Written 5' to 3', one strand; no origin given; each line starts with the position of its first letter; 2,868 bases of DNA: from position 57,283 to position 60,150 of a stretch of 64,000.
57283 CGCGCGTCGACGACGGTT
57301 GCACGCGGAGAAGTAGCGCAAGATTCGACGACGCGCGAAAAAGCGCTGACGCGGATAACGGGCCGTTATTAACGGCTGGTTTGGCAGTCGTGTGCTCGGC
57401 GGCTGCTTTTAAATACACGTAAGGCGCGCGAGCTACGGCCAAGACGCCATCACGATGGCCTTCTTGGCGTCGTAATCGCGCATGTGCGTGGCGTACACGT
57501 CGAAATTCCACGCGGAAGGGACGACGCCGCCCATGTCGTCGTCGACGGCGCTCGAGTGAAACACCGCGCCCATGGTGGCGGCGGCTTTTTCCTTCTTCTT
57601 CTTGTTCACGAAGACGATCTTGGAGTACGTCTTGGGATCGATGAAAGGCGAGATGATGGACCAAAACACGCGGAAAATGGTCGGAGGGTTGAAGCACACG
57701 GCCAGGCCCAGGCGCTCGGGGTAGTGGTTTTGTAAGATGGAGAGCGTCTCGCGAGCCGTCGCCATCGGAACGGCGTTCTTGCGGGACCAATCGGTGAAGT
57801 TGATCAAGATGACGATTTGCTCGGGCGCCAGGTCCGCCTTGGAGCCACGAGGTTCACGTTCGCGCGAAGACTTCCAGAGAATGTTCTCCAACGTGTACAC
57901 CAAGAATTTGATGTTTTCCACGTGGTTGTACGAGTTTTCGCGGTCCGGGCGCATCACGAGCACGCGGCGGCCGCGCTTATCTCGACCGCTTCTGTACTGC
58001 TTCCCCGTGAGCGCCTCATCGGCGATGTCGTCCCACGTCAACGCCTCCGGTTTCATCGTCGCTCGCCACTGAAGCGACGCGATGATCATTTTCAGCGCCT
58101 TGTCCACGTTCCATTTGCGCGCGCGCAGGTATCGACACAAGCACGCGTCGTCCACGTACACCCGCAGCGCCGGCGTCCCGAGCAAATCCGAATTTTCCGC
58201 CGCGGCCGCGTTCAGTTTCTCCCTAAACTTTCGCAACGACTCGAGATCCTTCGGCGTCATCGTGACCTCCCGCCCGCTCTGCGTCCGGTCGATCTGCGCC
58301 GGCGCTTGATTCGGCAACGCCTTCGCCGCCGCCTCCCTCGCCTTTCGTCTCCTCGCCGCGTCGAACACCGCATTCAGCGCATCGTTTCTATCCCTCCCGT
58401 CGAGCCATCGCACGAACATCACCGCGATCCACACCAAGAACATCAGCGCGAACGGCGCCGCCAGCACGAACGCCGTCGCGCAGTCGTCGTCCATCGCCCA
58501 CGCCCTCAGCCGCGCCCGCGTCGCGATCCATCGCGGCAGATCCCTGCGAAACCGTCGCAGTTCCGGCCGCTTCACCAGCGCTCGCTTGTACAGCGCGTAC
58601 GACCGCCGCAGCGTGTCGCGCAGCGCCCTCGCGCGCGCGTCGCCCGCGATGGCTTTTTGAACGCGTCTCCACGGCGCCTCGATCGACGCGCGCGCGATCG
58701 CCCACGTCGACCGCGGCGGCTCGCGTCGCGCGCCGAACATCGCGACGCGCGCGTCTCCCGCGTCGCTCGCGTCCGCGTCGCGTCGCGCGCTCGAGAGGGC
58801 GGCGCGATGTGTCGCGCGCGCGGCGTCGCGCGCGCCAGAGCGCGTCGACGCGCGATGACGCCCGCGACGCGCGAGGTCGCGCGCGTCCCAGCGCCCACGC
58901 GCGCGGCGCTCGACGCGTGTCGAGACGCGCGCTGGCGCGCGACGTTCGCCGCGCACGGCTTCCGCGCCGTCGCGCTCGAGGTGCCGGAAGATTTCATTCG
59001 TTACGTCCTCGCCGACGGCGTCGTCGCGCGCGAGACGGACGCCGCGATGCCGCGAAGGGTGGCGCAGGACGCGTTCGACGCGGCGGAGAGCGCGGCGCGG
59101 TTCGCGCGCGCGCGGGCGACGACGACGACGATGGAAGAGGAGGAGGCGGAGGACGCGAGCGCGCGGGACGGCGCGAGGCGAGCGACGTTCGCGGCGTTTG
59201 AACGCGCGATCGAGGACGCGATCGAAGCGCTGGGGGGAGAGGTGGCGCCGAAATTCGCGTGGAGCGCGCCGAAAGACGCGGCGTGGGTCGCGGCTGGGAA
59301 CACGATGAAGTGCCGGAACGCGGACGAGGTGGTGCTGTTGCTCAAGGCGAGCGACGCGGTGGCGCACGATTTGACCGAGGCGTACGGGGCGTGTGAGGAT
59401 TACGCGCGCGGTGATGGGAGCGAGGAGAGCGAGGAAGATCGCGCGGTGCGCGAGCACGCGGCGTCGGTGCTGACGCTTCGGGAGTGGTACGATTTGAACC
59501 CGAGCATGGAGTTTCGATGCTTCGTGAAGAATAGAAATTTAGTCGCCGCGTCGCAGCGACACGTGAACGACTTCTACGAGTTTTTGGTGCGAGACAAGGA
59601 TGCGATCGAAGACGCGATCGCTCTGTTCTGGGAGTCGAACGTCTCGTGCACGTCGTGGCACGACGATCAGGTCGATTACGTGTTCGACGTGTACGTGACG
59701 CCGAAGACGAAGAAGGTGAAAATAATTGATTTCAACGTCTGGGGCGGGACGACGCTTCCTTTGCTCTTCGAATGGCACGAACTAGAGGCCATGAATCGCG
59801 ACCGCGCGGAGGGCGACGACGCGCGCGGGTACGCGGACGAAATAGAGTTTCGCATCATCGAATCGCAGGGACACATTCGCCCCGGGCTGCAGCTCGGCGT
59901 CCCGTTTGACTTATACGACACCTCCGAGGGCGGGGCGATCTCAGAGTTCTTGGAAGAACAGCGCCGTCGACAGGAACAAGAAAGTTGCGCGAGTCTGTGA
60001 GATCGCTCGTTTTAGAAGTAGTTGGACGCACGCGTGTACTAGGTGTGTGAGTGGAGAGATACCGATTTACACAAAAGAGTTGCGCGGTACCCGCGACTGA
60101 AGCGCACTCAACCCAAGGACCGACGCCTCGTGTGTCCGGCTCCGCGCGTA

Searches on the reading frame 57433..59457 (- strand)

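Call 60: search_protein_families(library=pfam, proteins=[window:57433-59457:-], max_evalue=0.001)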
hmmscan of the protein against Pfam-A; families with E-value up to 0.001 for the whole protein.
window:57433-59457:- (674 aa): 2 families
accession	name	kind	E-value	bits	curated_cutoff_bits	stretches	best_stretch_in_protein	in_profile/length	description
PF00650.25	CRAL_TRIO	-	9.3e-31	107.2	22.6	1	484-644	3-153/153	CRAL/TRIO domain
PF03765.21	CRAL_TRIO_N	-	1.3e-10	41.7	23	1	436-459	30-53/54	CRAL/TRIO, N-terminal domain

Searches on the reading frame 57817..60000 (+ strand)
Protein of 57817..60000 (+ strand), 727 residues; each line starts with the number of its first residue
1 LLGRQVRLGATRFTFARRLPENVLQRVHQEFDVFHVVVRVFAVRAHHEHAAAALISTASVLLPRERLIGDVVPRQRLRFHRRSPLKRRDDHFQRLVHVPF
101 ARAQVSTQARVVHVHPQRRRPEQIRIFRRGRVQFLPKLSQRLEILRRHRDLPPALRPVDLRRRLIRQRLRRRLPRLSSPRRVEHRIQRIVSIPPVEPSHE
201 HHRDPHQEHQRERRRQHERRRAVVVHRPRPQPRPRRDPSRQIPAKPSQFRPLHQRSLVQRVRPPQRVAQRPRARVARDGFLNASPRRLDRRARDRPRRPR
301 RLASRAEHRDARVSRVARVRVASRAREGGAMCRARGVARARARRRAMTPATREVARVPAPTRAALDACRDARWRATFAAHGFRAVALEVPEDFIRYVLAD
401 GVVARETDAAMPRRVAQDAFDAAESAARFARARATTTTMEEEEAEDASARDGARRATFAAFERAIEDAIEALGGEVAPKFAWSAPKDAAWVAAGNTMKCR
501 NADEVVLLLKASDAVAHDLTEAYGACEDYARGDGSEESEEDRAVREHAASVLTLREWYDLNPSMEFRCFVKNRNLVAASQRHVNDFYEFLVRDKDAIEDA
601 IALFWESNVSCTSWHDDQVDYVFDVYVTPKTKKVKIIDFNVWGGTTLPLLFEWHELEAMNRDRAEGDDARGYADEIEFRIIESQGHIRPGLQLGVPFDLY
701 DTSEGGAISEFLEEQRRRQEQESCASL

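Call 60: search_protein_families(library=pfam, proteins=[window:57817-60000:+], max_evalue=0.001)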
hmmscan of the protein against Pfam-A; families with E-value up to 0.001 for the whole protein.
window:57817-60000:+ (727 aa): 1 family
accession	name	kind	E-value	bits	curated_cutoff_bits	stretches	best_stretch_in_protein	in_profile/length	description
PF07065.19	D123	-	3.2e-86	289.6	24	1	373-702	1-299/300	D123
